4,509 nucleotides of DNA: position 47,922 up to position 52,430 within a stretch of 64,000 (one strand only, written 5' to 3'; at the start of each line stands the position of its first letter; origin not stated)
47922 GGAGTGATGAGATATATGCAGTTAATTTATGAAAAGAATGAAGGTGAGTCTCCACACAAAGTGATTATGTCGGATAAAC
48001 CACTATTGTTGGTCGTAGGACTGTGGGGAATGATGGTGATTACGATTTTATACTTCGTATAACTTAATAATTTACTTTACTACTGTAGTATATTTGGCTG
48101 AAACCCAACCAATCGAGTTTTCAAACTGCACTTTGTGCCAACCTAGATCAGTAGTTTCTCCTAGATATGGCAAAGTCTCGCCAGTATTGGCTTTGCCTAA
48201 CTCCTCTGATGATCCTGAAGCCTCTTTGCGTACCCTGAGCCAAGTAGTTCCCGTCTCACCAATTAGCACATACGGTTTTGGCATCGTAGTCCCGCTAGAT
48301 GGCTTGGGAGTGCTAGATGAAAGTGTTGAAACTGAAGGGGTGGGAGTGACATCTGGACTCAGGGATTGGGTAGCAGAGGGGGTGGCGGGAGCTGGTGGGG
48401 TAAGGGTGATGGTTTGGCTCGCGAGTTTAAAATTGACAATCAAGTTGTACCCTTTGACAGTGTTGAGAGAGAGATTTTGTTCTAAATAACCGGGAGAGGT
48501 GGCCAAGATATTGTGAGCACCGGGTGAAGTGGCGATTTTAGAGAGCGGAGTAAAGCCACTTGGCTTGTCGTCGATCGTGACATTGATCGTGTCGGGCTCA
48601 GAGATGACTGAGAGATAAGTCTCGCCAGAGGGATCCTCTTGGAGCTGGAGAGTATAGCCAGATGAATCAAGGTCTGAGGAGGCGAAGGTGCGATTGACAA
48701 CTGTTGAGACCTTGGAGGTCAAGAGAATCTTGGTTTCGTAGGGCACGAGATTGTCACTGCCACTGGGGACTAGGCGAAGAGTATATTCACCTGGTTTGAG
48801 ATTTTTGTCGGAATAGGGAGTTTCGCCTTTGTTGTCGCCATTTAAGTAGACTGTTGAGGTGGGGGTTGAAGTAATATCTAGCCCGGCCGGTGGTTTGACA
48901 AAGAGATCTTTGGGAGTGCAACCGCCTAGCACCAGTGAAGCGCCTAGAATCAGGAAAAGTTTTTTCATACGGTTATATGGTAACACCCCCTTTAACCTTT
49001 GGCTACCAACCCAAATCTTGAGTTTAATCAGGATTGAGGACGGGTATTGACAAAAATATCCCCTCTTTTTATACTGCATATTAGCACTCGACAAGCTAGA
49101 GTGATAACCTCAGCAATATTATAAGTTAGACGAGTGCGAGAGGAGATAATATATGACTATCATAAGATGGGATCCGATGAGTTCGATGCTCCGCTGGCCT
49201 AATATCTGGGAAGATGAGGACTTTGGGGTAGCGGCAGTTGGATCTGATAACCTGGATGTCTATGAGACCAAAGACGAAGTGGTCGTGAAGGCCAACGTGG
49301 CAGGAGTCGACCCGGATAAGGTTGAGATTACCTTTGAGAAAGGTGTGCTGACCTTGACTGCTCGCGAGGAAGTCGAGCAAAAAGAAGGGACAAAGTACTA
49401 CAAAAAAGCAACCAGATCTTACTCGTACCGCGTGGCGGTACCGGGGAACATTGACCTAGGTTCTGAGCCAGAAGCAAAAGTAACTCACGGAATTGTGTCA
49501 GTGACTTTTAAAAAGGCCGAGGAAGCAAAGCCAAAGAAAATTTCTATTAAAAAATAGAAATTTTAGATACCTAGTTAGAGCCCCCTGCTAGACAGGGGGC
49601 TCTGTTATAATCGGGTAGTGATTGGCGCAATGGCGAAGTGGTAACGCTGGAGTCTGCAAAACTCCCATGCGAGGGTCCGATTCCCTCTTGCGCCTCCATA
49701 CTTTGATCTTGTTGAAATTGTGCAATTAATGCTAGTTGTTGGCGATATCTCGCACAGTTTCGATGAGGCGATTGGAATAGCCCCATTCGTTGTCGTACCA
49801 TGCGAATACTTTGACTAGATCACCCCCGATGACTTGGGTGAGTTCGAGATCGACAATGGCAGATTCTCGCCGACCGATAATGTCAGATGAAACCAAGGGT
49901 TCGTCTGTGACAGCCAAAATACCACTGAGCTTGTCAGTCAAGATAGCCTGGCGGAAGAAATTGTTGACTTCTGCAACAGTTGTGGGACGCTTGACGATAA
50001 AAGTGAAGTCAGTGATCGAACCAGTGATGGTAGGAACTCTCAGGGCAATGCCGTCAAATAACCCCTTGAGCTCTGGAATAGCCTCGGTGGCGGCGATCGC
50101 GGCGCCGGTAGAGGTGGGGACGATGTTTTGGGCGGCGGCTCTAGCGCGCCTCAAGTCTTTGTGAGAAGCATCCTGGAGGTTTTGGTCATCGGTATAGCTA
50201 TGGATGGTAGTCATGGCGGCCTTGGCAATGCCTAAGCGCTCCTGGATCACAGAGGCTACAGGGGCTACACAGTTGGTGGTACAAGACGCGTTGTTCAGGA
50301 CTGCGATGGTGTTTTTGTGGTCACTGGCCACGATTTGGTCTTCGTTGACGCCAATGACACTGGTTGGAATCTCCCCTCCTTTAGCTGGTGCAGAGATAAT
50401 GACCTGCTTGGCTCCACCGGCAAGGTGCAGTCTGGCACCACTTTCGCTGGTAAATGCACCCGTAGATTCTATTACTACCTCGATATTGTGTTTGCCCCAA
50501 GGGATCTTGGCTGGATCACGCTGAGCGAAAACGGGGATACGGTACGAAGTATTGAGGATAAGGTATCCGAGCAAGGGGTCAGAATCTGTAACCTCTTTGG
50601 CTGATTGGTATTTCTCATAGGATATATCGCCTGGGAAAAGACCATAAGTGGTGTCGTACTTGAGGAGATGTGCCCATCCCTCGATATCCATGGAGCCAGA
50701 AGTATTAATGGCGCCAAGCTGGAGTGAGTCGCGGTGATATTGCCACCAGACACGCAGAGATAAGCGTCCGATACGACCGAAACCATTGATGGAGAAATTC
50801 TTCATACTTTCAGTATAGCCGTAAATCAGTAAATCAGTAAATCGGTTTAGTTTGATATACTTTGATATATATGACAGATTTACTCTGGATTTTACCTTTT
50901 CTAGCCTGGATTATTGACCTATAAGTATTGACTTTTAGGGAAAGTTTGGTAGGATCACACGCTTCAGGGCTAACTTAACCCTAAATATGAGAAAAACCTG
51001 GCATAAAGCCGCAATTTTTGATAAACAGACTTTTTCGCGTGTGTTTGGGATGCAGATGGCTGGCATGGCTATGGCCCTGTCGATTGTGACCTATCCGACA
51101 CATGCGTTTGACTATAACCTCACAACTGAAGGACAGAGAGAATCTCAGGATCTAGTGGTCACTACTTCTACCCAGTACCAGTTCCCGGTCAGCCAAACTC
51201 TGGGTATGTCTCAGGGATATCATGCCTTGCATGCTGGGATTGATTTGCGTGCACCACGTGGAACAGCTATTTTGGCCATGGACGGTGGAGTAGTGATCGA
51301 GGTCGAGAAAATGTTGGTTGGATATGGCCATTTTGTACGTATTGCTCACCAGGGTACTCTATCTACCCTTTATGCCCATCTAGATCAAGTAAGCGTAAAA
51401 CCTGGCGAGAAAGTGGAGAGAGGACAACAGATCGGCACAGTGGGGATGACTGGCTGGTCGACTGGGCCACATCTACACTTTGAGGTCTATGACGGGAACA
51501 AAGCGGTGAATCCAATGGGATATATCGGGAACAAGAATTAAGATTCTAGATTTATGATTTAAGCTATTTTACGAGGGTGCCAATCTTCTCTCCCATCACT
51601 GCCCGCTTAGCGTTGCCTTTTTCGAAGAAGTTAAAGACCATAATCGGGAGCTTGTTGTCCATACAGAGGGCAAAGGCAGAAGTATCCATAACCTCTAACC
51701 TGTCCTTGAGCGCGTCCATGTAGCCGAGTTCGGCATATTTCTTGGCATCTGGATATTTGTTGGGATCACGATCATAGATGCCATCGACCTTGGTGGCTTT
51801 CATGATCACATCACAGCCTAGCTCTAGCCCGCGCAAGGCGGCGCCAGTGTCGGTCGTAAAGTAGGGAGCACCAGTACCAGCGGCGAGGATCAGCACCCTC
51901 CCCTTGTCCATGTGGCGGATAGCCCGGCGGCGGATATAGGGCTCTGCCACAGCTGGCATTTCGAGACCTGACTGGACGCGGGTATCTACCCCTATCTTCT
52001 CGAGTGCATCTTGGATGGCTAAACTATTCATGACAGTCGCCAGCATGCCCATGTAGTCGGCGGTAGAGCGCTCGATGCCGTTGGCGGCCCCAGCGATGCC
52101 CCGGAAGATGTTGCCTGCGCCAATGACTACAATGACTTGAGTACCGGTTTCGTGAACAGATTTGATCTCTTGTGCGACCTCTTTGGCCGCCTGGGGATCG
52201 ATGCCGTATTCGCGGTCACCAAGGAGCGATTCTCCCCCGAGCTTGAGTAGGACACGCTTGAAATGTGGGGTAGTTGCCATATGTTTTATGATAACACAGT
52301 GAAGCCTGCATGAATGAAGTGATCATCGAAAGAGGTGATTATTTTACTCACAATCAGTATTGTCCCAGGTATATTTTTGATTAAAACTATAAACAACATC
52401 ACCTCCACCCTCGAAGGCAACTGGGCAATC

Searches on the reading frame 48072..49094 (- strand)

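Call 47: search_protein_families(library=ncbifam, proteins=[window:48072-49094:-], max_evalue=0.001)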
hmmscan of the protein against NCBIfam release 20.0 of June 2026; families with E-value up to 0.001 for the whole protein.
window:48072-49094:- (340 aa): 1 family
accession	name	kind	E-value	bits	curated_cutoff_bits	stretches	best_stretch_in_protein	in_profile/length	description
NF047815.1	LIC10124_lipo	equivalog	5.1e-07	28.6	650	1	72-142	272-344/516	LIC10124 family lipoprotein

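Call 59: search_protein_families(library=pfam, proteins=[window:48072-49094:-], max_evalue=0.001)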
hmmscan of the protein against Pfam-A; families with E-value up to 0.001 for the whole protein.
window:48072-49094:- (340 aa): 2 families
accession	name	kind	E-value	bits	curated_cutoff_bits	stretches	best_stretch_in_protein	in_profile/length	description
PF08308.17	PEGA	-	3e-14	53.1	20.8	2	72-133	4-63/71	PEGA domain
PF08239.17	SH3_3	-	3.5e-09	37.1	27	1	286-336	3-53/54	Bacterial SH3 domain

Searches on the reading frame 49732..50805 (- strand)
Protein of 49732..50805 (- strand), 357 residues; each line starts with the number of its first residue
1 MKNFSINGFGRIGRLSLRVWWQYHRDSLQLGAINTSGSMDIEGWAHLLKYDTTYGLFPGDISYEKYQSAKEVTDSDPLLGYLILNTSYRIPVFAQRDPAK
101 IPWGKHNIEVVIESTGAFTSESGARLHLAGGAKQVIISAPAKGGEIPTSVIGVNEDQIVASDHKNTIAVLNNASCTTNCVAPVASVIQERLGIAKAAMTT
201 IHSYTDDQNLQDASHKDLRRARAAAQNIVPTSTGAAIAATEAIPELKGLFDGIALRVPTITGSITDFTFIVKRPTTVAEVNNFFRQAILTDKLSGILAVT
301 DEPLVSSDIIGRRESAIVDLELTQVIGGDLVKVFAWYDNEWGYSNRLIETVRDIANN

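Call 47: search_protein_families(library=ncbifam, proteins=[window:49732-50805:-], max_evalue=0.001)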
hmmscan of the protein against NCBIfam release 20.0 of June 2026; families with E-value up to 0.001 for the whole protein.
window:49732-50805:- (357 aa): 9 families
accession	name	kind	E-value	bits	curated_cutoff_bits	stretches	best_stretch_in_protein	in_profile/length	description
TIGR01534.1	GAPDH-I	equivalog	6.3e-113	377.3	367.2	1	5-348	3-329/330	type I glyceraldehyde-3-phosphate dehydrogenase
NF005641.0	PRK07403.1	equivalog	1.8e-104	349.5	616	1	4-353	4-331/337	type I glyceraldehyde-3-phosphate dehydrogenase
NF005830.0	PRK07729.1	equivalog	9.1e-102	340.4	546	1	3-356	4-332/343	glyceraldehyde-3-phosphate dehydrogenase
NF033735.1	G3PDH_Arsen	exception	3.9e-94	315.8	450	1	5-349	2-321/323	ArsJ-associated glyceraldehyde-3-phosphate dehydrogenase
NF006512.0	PRK08955.1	equivalog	1.5e-83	280.9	563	1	5-355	6-331/334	glyceraldehyde-3-phosphate dehydrogenase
NF010058.0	PRK13535.1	equivalog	6.9e-81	272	539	1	4-355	5-334/339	erythrose-4-phosphate dehydrogenase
TIGR01532.1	E4PD_g-proteo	equivalog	7.6e-78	262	530.55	1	5-348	3-324/325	erythrose-4-phosphate dehydrogenase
NF006139.0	PRK08289.1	equivalog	9.6e-75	252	431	1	6-356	133-471/480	glyceraldehyde-3-phosphate dehydrogenase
NF011954.0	PRK15425.1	equivalog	2.3e-68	230.7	662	1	5-354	6-329/331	glyceraldehyde-3-phosphate dehydrogenase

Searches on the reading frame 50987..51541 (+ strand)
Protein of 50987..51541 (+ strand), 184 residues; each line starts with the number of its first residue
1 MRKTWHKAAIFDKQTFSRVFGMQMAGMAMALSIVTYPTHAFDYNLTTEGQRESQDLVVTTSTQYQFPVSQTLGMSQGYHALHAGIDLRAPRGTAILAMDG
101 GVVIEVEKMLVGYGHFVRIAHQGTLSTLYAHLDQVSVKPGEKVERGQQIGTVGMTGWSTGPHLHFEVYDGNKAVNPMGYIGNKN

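Call 47: search_protein_families(library=ncbifam, proteins=[window:50987-51541:+], max_evalue=0.001)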
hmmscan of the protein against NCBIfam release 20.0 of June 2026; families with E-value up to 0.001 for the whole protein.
window:50987-51541:+ (184 aa): 15 families
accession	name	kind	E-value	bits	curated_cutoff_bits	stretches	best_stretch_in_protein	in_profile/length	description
NF008652.0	PRK11649.1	equivalog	3.2e-26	92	341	1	77-177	308-407/439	murein DD-endopeptidase MepM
NF052530.1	Heli_ShapePgp3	exception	4.2e-22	78.5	300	1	80-182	165-266/270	peptidoglycan metallopeptidase Pgp3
NF053825.1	PdgNdpepShyA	equivalog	6.9e-22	77.7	700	1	78-177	292-390/425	peptidoglycan DD-endopeptidase ShyA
NF041208.1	celldiv_DipM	equivalog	1.2e-20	74.1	740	1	60-180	294-417/419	cell division endopeptidase DipM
NF052336.1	PdgHdaseHSB100310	equivalog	4.9e-19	68.8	500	1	59-173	30-147/316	peptidoglycan hydrolase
NF053824.1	PdgNdpepShyC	equivalog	8.5e-19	67.7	700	1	79-167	293-380/429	peptidoglycan DD-endopeptidase ShyC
NF040883.1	amid_act_ActS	equivalog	1.9e-17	63.3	375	1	83-181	137-234/242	amidase activator ActS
NF008123.1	PRK10871.1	equivalog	1.7e-16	60.6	311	1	82-180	265-362/365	murein hydrolase activator NlpD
NF050804.1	CellDivDipMCaul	equivalog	3e-16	59.3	900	1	82-167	528-613/634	cell division endopeptidase DipM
NF053738.1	S2SprSpoIIQBc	equivalog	6.8e-16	58.6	250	1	82-181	122-224/232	stage II sporulation protein SpoIIQ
NF047755.1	LIC_10271_M23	exception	6.2e-15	55.5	180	1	54-177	85-206/207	LIC_10271 family cell wall hydrolase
NF052529.1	PG_M23_Pgp6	exception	3.3e-13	49.1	600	1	75-177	331-429/452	peptidoglycan metallopeptidase Pgp6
NF008644.1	PRK11637.1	equivalog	1.6e-11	43.8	270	1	82-181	286-384/385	murein hydrolase activator EnvC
NF004799.0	PRK06148.1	subfamily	3.4e-10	38.5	1128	1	75-168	434-538/1015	hypothetical protein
NF047657.1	CellWlHdaseLepto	equivalog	9.2e-10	38.3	400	1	62-176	104-216/221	hypothetical protein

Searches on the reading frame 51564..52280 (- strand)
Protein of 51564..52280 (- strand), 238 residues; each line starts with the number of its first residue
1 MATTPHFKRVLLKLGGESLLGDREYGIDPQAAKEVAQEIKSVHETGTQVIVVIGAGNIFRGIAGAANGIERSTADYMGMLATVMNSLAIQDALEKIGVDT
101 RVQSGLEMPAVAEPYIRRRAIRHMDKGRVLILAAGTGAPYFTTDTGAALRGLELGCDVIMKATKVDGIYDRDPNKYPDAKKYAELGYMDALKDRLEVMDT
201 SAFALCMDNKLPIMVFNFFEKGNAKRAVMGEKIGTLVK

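Call 47: search_protein_families(library=ncbifam, proteins=[window:51564-52280:-], max_evalue=0.001)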
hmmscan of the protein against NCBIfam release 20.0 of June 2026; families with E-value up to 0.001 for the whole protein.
window:51564-52280:- (238 aa): 10 families
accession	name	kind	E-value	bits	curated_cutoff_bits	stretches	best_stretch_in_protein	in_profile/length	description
TIGR02075.1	pyrH_bact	equivalog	2e-93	312.3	243.9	1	8-238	2-233/233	UMP kinase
TIGR02076.1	pyrH_arch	equivalog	7.4e-23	81.3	158.05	1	11-237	2-221/222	UMP kinase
NF005154.0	PRK06635.1-2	equivalog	3.7e-08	33.1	376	1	155-224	166-236/407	aspartate kinase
TIGR00656.1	asp_kin_monofn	equivalog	3.8e-08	32.7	402.25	1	144-225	161-245/407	aspartate kinase, monofunctional class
TIGR00657.1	asp_kinases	subfamily_domain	3.9e-08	32.8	208.7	1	143-221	194-275/442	aspartate kinase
TIGR01027.1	proB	equivalog_domain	5.6e-08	32.3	186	0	8-63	1-54/363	glutamate 5-kinase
NF040647.1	IPPK_Arch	equivalog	7.9e-08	31.9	120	1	153-192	164-203/259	isopentenyl phosphate kinase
NF004938.0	PRK06291.1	equivalog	9.4e-07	27.8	528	1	143-224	213-297/468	aspartate kinase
NF005155.0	PRK06635.1-4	equivalog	8.4e-06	25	346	0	154-216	164-229/407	aspartate kinase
NF006068.0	PRK08210.1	equivalog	0.00036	19.8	474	0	143-219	158-237/405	aspartate kinase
